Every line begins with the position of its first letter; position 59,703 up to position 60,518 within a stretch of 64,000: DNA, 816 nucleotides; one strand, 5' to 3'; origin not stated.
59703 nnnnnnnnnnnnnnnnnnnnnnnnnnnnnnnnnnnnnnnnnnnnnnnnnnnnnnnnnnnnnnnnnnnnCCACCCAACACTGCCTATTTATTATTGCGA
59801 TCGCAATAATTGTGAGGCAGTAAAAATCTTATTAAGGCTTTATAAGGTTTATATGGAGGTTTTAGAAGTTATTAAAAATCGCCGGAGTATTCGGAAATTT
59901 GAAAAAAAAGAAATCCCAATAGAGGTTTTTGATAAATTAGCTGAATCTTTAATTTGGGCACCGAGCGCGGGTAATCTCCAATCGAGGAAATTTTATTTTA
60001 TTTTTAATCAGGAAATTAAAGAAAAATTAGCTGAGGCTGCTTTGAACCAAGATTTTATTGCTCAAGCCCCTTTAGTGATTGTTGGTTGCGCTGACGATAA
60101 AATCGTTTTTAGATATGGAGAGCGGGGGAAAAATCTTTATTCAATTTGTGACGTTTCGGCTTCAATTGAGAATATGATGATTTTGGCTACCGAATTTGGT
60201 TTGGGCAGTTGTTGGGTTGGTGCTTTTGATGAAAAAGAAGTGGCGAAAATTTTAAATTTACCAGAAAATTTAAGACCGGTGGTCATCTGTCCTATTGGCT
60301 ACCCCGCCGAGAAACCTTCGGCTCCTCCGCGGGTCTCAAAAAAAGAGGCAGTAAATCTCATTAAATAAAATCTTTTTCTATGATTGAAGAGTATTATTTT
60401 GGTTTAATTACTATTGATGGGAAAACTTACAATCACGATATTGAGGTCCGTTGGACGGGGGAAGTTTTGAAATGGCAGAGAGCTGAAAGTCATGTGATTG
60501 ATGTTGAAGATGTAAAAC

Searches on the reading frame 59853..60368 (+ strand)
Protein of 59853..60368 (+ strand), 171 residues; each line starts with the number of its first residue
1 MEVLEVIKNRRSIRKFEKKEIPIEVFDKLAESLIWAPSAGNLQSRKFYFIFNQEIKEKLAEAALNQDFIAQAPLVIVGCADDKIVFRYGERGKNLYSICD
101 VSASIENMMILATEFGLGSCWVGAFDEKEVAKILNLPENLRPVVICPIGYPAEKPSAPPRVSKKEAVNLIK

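Call 29: find_encoding_contigs(protein=window:59853-60368:+, flank=10000, max_places=1)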
Protein window:59853-60368:+ (171 aa): 6 contigs read that carry it; 1 place shown.
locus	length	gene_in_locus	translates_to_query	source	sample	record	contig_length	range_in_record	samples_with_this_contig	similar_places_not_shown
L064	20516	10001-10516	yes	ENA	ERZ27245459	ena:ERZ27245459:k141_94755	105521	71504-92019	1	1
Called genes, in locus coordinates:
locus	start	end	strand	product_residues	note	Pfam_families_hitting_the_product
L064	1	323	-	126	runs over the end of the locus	PF02142:MGS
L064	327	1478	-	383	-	PF00152:tRNA-synt_2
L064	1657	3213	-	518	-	PF04055:Radical_SAM, PF16199:Radical_SAM_C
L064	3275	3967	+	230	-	PF01209:Ubie_methyltran (weak), PF13489:Methyltransf_23, PF02353:CMAS (weak), PF07021:MetW (weak), PF13847:Methyltransf_31, PF08241:Methyltransf_11, PF08242:Methyltransf_12, PF13649:Methyltransf_25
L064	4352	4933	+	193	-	PF18306:LDcluster4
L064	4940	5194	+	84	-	PF16325:Peptidase_U32_C (weak), PF03144:GTP_EFTU_D2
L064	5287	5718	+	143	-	PF02308:MgtC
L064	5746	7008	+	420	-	PF27218:MJ0043_C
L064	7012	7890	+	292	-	PF09989:DUF2229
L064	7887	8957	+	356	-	PF09989:DUF2229, PF06050:HGD-D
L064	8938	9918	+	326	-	PF01869:BcrAD_BadFG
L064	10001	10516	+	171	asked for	PF14512:TM1586_NiRdase (faint), PF00881:Nitroreductase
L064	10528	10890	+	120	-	PF04430:DUF498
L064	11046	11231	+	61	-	PF23477:zf_Tbcl_2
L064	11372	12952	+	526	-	-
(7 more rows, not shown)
